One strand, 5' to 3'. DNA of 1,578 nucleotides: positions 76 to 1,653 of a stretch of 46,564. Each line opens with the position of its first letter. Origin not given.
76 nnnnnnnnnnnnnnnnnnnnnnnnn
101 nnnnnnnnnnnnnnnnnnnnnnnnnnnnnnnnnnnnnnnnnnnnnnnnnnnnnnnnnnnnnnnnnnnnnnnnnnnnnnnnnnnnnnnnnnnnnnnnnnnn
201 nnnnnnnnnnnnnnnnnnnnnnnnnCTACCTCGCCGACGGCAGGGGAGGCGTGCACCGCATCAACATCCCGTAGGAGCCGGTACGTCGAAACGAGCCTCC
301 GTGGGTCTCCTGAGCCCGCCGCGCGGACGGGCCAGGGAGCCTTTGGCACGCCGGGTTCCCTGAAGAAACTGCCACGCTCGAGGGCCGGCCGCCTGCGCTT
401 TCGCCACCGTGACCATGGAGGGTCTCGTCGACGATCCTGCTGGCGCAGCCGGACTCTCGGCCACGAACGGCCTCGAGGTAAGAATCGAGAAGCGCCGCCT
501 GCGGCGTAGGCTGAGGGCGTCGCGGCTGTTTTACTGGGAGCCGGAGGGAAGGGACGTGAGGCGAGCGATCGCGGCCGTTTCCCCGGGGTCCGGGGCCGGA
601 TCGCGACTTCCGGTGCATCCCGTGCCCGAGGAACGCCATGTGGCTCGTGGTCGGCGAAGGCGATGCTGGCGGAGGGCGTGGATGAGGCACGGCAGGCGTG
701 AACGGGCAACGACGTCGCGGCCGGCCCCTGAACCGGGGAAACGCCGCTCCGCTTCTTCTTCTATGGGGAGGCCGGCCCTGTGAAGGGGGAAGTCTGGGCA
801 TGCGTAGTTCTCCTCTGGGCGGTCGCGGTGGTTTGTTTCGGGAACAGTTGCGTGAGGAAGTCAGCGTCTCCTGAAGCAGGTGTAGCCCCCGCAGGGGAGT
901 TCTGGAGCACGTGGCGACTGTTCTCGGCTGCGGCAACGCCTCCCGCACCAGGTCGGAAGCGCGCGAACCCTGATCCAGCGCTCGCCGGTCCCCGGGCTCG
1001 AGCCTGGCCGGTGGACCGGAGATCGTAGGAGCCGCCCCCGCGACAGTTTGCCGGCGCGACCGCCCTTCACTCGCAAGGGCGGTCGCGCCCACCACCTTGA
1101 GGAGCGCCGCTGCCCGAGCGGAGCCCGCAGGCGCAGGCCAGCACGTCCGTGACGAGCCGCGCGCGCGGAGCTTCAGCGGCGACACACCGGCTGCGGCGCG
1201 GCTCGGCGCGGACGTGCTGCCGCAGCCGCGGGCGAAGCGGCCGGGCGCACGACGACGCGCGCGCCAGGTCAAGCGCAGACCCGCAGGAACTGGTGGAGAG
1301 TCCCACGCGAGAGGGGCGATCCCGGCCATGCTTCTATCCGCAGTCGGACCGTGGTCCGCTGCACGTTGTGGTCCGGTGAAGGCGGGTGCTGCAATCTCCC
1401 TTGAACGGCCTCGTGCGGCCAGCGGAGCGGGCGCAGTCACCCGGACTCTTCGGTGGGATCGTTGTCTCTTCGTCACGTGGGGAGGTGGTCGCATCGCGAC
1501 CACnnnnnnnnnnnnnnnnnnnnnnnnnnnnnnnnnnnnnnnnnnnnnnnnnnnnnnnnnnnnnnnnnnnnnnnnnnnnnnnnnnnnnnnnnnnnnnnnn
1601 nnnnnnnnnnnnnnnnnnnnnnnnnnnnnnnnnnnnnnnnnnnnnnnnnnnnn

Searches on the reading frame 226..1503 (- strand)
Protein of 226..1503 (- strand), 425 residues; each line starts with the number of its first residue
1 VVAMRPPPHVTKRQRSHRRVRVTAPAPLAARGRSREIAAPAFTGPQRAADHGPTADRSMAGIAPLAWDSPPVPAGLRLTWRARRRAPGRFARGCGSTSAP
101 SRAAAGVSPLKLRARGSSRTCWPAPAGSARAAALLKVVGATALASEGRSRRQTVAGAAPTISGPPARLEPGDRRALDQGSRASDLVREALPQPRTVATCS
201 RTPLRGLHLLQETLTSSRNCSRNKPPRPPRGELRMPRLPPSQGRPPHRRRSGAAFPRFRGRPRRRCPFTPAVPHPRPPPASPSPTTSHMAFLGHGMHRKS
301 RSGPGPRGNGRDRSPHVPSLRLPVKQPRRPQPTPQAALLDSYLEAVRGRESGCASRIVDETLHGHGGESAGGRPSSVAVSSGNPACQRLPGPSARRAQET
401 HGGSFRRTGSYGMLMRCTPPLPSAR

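Call 62: search_protein_families(library=pfam, proteins=[window:226-1503:-], max_evalue=0.01)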
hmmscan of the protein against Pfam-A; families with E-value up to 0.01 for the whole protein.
window:226-1503:- (425 aa): 0 families
